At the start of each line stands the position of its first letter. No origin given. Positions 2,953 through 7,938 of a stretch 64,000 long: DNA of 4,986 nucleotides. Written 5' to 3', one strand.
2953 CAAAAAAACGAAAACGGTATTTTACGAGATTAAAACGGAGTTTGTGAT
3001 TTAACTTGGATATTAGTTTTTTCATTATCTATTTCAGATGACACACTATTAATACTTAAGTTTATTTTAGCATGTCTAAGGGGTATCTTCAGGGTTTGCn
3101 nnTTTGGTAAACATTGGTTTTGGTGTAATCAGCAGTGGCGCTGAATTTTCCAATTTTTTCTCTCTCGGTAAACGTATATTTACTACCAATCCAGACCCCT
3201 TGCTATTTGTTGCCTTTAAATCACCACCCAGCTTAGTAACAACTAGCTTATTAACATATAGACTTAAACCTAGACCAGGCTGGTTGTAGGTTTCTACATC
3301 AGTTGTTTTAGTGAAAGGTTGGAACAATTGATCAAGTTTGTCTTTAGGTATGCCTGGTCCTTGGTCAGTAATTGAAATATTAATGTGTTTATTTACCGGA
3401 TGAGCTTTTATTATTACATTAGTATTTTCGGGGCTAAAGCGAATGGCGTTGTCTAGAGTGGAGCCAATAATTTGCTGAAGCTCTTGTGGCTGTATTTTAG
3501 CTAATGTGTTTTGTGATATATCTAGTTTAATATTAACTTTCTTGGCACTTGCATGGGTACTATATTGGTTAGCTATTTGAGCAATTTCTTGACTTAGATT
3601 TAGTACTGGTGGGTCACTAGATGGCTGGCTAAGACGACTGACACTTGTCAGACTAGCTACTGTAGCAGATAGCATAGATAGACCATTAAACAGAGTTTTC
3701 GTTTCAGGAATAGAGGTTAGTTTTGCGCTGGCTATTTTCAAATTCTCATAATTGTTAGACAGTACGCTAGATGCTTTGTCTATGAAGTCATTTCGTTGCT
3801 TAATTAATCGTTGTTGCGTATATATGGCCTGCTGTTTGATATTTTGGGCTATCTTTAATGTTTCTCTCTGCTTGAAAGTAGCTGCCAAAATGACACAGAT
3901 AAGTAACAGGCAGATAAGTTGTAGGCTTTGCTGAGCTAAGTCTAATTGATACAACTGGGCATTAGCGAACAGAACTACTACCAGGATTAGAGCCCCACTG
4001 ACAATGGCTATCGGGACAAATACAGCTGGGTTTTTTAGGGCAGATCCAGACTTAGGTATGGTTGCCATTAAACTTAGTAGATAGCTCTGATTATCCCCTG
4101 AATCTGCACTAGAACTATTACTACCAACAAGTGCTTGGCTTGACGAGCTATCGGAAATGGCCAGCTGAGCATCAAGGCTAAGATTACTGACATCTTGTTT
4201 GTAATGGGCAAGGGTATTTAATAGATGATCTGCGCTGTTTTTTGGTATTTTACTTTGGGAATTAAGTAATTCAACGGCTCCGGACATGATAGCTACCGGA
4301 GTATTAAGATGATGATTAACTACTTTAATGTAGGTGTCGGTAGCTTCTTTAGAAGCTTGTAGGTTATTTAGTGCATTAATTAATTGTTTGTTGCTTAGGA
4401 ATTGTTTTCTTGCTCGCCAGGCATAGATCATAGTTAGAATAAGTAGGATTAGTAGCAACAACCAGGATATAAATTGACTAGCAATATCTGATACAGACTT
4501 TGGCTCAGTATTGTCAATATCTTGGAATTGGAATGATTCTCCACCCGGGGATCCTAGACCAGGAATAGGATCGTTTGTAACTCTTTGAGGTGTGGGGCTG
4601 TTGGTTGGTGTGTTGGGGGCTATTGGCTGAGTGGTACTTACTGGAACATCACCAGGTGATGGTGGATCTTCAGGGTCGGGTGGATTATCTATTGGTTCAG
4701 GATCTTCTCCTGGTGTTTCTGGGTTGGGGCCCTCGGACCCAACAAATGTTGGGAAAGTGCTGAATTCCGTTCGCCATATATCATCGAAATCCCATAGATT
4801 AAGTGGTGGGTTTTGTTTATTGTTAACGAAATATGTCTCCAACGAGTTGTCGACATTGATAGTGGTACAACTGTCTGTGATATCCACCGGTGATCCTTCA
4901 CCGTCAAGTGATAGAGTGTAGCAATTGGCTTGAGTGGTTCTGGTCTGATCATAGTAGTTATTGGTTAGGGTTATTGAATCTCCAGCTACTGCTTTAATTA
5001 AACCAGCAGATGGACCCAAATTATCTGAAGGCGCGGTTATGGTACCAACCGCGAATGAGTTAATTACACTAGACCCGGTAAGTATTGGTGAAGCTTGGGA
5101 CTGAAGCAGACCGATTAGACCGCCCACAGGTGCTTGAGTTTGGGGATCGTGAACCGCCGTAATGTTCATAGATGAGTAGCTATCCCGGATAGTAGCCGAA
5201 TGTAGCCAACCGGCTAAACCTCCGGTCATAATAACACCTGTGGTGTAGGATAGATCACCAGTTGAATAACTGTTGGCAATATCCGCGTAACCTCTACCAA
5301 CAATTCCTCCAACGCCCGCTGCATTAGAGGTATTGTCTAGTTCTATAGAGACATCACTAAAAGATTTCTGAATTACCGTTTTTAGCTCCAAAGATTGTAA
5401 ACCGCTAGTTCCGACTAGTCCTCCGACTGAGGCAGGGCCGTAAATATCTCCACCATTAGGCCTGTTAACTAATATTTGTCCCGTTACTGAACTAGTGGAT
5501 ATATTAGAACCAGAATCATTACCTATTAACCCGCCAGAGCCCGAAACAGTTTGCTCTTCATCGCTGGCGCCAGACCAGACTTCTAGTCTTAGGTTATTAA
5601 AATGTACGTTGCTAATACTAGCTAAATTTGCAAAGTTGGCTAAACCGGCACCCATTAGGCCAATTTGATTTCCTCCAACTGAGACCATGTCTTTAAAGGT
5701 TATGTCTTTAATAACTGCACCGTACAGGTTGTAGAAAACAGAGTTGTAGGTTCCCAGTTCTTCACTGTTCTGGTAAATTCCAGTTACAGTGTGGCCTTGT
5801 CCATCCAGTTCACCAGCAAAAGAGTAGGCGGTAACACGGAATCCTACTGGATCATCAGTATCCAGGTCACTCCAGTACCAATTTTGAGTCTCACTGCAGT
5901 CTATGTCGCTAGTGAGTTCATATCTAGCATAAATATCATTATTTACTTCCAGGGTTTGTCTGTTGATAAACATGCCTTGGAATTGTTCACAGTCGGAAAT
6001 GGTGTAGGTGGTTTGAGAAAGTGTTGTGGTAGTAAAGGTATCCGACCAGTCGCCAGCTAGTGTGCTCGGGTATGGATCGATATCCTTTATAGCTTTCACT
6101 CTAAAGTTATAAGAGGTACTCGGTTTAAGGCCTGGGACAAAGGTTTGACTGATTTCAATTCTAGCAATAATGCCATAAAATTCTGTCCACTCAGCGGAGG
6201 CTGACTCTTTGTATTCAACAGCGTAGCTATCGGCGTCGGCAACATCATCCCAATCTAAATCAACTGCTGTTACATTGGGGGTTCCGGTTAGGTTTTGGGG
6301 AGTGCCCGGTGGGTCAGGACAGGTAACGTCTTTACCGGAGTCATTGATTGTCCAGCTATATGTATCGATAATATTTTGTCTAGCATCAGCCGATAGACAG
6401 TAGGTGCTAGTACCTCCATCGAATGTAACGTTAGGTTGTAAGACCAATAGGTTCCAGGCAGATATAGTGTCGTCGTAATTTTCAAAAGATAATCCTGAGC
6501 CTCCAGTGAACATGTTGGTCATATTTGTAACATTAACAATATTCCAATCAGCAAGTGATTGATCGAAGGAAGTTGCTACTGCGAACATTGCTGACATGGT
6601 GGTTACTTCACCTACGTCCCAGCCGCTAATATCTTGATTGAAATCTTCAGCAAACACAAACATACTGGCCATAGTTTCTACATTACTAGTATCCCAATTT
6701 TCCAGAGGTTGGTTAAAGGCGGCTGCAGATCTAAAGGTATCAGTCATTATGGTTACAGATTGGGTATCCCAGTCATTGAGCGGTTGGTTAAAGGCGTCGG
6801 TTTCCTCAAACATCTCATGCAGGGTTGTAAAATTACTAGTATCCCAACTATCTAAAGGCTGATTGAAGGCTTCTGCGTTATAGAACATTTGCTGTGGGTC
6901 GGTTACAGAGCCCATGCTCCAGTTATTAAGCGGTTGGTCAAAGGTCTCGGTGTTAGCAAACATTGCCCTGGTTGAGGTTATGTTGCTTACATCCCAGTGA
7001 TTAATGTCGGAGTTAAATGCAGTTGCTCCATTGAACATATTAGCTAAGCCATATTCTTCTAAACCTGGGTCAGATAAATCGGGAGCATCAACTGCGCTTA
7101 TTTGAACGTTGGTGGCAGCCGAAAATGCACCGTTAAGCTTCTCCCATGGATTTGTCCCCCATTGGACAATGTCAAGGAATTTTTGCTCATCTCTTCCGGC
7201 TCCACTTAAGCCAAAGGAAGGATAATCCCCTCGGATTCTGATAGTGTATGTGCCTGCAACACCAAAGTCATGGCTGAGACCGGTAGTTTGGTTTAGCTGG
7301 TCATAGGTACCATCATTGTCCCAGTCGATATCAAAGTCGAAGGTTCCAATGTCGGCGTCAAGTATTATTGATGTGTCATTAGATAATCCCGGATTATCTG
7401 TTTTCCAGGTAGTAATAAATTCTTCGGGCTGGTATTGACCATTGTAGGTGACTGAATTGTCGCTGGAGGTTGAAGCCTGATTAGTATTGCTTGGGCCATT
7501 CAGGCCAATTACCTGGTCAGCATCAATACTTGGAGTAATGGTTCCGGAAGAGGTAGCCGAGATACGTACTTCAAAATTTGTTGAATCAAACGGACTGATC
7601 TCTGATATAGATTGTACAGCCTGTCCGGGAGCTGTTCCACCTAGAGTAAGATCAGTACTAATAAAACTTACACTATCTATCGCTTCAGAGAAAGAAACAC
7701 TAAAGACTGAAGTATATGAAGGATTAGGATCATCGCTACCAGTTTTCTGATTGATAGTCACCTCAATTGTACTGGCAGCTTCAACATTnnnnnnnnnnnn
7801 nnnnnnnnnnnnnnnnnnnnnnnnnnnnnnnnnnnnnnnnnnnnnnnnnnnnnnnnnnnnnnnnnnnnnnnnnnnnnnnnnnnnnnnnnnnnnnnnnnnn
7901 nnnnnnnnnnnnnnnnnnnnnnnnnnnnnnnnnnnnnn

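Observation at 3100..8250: Histidine kinase whose sensor is a ~1,100-aa adhesin-like ectodomain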

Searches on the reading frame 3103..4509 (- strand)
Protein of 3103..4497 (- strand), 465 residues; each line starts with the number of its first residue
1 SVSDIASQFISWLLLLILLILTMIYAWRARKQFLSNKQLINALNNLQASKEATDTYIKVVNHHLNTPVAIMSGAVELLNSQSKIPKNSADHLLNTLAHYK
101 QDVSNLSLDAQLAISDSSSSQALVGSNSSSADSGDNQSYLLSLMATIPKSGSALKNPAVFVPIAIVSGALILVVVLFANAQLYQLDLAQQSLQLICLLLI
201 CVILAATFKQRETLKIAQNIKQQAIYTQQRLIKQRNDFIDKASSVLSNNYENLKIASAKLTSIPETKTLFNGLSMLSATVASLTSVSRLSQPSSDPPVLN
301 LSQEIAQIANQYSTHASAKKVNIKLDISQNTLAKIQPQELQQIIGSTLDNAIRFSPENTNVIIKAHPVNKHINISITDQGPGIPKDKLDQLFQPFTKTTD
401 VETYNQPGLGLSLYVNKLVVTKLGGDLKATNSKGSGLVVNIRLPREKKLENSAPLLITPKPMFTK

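Call 12: find_homologous_proteins(query=window:3103-4497:-, max_evalue=0.00001)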
Query seq(465 aa) (465 aa): 62 proteins with E <= 0.00001 among 8000 candidates.
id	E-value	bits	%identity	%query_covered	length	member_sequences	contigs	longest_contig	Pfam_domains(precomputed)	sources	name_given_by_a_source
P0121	4.8e-120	419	47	94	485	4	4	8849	PF02518.32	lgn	-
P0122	1.4e-115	405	47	98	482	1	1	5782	PF02518.32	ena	-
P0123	1.4e-88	316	39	98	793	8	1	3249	PF02518.32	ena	-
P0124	8.1e-30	122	25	87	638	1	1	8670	PF02518.32,PF00512.32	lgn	-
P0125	2.7e-15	75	45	22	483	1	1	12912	PF00672.31,PF13581.13,PF02518.32,PF00502.26,PF00512.32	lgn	-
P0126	2.4e-12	65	29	33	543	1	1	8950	PF13426.14,PF13581.13,PF02518.32,PF00512.32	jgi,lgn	jgi:PAS domain S-box-containing protein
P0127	1.8e-11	62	35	32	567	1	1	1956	PF12860.14,PF08448.17,PF02518.32,PF00512.32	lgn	-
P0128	1.8e-11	62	32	28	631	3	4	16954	PF00672.31,PF13426.14,PF23846.2,PF02518.32,PF00512.32,PF00989.32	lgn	-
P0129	4.2e-11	61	28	23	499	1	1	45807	PF00672.31,PF01590.33,PF13581.13,PF02518.32,PF00512.32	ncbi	ncbi:MAG TPA: ATP-binding protein [Streptosporangiaceae bacterium]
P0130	7.0e-11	60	26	46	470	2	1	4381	PF02518.32,PF00512.32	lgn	-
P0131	1.6e-10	59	32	31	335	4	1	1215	PF00672.31,PF13581.13,PF02518.32,PF00512.32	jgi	jgi:signal transduction histidine kinase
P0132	8.5e-10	56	34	26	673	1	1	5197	PF00672.31,PF13581.13,PF02518.32,PF00512.32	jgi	jgi:signal transduction histidine kinase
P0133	1.3e-9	56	26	28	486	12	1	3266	PF02518.32,PF00512.32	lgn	-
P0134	3.1e-9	55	25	41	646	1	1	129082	PF07238.20,PF13426.14,PF08448.17,PF02518.32,PF00512.32,PF00989.32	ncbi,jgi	jgi:PAS domain S-box-containing protein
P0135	3.9e-9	54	26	47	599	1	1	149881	PF00672.31,PF13426.14,PF08448.17,PF02518.32,PF00512.32,PF00989.32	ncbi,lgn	ncbi:MAG: ATP-binding protein [Pseudomonadota bacterium]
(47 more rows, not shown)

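Call 30: find_related_loci(query=A2, collection=genome_contigs, flank=10000)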
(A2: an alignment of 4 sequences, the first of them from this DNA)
Query A2 (469 aa) in genome_contigs; peptide patterns used: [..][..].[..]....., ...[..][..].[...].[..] (x = any residue, [..] = any of these).
168 stretches matched a pattern; 9 encode a relative of the query (tblastn E <= 1e-3); 9 distinct loci.
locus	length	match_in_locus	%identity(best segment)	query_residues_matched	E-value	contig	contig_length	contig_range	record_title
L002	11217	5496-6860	50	7-463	2e-122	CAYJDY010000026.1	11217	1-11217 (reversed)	MAG TPA_asm: uncultured Candidatus Saccharibacteria bacterium isolate ERP123247_co1_97 genome assembly, contig: NODE_366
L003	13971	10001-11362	47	7-463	8e-118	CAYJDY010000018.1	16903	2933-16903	MAG TPA_asm: uncultured Candidatus Saccharibacteria bacterium isolate ERP123247_co1_97 genome assembly, contig: NODE_208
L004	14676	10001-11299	46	28-463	1e-112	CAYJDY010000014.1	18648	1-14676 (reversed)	MAG TPA_asm: uncultured Candidatus Saccharibacteria bacterium isolate ERP123247_co1_97 genome assembly, contig: NODE_181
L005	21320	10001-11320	39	2-463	1e-95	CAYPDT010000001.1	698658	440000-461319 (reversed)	MAG TPA_asm: uncultured Candidatus Saccharibacteria bacterium isolate SRP170004_co1_264 genome assembly, contig: NODE_6_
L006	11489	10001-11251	24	14-448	2e-37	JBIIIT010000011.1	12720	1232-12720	MAG: Candidatus Saccharimonadia bacterium isolate ME2001-09-10pf_3300042914_group1_bin219 Rohwer_bin1540_scaffold_5168_c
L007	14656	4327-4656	33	344-452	2e-11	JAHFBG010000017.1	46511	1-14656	MAG: Candidatus Melainabacteria bacterium isolate nzgw193 NODE_338_length_46512_cov_16.078657, whole genome shotgun sequ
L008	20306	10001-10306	32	353-457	5e-11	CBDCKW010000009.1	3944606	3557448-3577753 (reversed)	MAG: Truepera sp. isolate d29c2d1a-40d0-4f4a-a265-74dafcd76d26 genome assembly, contig: chromosome_2, whole genome shotg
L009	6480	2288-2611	31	339-448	1e-10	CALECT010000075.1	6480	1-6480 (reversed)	MAG: uncultured Pseudanabaenaceae cyanobacterium isolate R2_Bin_Bin_165_1 genome assembly, contig: c_000001732021, whole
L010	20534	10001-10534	22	271-448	9e-8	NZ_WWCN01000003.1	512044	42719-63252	Duganella flavida strain FT135W NODE_3_length_512044_cov_25.439995_3, whole genome shotgun sequence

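Call 36: predict_structure(alignment_id=A1)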
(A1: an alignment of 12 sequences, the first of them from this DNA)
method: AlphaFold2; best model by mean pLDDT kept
length: 469 residues; sequences in the alignment: 12
mean_pLDDT: 73.6   pTM: 0.65
mean pLDDT of the five models: 73.6, 69.3, 67.3, 65.3, 64.8
residues with pLDDT >= 90: 59; 70-90: 277; 50-70: 58; < 50: 75
segments of 3 or more residues with pLDDT < 50: 1-3, 122-160, 400-412, 452-469
pLDDT, mean of each block of 10 residues (from residue 1): 53 73 78 79 80 83 78 84 84 86 87 76 41 33 40 41 57 63 53 66 72 75 79 81 87 89 79 85 86 75 90 92 93 86 91 88 92 90 82 68 38 69 87 82 88 42 34
secondary structure, 60 per line:
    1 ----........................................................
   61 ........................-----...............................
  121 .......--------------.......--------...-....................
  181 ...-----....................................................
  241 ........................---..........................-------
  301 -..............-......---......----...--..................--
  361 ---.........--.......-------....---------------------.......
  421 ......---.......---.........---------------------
elements in order: H5-84 H90-127 H142-148 H161-183 H189-264 H268-293 E302-304 H305-315 H317-322 E326-331 E336-338 H341-358 E364-372 E375-381 H389-392 H414-426 E430-436 E440-448

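Call 39: fold_search(model_id=the predicted structure, library=pdb)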
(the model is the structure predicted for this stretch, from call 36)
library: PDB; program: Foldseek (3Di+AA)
matches with E <= 10: 531; with E <= 0.001: 338
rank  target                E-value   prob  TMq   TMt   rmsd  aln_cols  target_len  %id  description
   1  4biw_A                2.0e-12  1.00  0.36  0.64   6.2       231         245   20  Crystal structure of CpxAHDC (hexagonal form) (released 2014-02-12)
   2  6rh0_B                4.8e-12  1.00  0.32  0.61   7.8       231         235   20  Revisiting pH-gated conformational switch. Complex HK853-RR468 pH 5.5 (released 2020-02-19)
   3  6rh0_A                5.0e-12  1.00  0.32  0.62   8.6       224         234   21  Revisiting pH-gated conformational switch. Complex HK853-RR468 pH 5.5 (released 2020-02-19)
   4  9eut_A                5.3e-12  1.00  0.33  0.22  10.2       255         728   20  Cryo-EM structure of the full-length Pseudomonas aeruginosa bacteriophytochrome in its Pr state (released 2024-09-04)
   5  4jav_B                5.6e-12  1.00  0.32  0.58  11.3       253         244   20  Structural basis of a rationally rewired protein-protein interface (HK853wt and RR468mutant V13P, L14I, I17M and N21V) (released 2013-09-04)
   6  7zp0_E                1.2e-11  1.00  0.35  0.68   5.6       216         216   21  Crystal structure of CusS histidine kinase catalytic core from Escherichia coli (released 2022-08-31)
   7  4biw_B                1.2e-11  1.00  0.31  0.56   8.8       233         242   20  Crystal structure of CpxAHDC (hexagonal form) (released 2014-02-12)
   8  6rfv_B                1.3e-11  1.00  0.32  0.62   7.9       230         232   21  Revisiting pH-gated conformational switch. Complex HK853-RR468 pH 7 (released 2020-02-19)
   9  4jav_A                1.3e-11  1.00  0.31  0.56  13.7       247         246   21  Structural basis of a rationally rewired protein-protein interface (HK853wt and RR468mutant V13P, L14I, I17M and N21V) (released 2013-09-04)
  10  5c93_A                1.4e-11  1.00  0.35  0.66   6.4       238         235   24  Histidine kinase with ATP (released 2016-07-27)
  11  4biu_D                1.4e-11  1.00  0.42  0.69   3.8       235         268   20  Crystal structure of CpxAHDC (orthorhombic form 1) (released 2014-02-12)
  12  4cb0_A                1.9e-11  1.00  0.35  0.64   6.5       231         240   20  Crystal structure of CpxAHDC in complex with ATP (hexagonal form) (released 2014-02-12)
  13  6rgy_A                2.1e-11  1.00  0.32  0.61   8.5       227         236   22  Revisiting pH-gated conformational switch. Complex HK853-RR468 pH 7.5 (released 2020-02-19)
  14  6rgy_B                2.1e-11  1.00  0.32  0.61   8.4       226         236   21  Revisiting pH-gated conformational switch. Complex HK853-RR468 pH 7.5 (released 2020-02-19)
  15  6rh8_A                2.2e-11  1.00  0.32  0.61   8.5       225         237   20  Revisiting pH-gated conformational switch. Complex HK853 mutant H260A -RR468 mutant D53A pH 5.3 (released 2020-02-19)
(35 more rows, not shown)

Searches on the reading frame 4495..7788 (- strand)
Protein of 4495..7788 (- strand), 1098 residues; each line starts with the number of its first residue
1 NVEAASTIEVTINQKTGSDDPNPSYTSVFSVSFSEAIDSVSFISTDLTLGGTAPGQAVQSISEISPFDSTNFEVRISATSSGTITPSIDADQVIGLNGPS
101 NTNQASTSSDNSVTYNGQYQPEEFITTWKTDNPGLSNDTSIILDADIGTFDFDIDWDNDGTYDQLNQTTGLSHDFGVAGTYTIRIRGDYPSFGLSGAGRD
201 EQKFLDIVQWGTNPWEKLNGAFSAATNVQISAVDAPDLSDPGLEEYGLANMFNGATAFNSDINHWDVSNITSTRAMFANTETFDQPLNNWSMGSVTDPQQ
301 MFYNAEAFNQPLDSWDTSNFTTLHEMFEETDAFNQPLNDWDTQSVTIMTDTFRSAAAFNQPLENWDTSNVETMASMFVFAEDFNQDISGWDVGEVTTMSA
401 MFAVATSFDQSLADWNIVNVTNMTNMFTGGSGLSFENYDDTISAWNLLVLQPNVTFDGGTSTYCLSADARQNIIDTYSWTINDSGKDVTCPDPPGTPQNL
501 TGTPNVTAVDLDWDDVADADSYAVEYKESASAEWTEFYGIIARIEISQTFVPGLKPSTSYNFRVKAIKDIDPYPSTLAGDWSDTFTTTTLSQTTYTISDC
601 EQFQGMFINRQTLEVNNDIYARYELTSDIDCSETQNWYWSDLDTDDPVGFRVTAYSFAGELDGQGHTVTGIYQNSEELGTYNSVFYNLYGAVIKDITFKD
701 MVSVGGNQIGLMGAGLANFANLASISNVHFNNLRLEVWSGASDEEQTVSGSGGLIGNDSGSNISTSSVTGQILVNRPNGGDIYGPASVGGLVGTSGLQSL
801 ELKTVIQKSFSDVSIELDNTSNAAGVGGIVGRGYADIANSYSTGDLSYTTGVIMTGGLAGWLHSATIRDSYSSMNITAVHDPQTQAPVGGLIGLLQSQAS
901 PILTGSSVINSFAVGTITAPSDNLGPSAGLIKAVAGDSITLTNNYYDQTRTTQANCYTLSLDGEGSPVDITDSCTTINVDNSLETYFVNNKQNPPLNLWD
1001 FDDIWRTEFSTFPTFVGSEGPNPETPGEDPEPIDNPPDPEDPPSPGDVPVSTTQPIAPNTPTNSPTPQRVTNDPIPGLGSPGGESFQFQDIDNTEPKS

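Call 65: search_solved_structures(query=window:4495-7788:-, max_evalue=0.01)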
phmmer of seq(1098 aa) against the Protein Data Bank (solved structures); distinct sequences matched with E-value up to 0.01: 10.
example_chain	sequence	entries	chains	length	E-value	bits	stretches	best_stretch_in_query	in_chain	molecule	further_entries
5j7k_A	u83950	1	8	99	1.4e-06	29.7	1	491-571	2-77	FN3con-a-lys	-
4u3h_A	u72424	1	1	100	2.1e-06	29.1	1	491-573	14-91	FN3con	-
9n7g_A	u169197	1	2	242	1.9e-05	26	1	491-568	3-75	Protein S100-A7 FN3 chimera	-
9ot9_A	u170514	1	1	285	0.00029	22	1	490-569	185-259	Galectin-3,FN3con-7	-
4yfe_A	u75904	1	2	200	0.0015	19.7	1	490-575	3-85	Receptor-type tyrosine-protein phosphatase delta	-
7ceg_A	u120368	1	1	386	0.0042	18.2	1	490-575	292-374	Isoform C of Receptor-type tyrosine-protein phosphatase delta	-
5xwt_A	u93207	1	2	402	0.0043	18.1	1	490-575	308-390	Receptor-type tyrosine-protein phosphatase delta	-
4y61_A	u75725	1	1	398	0.0044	18.1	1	490-575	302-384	Receptor-type tyrosine-protein phosphatase delta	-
4yfg_B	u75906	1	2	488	0.005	17.9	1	490-575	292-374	Receptor-type tyrosine-protein phosphatase delta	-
4yfd_A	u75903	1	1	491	0.005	17.9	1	490-575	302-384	Receptor-type tyrosine-protein phosphatase delta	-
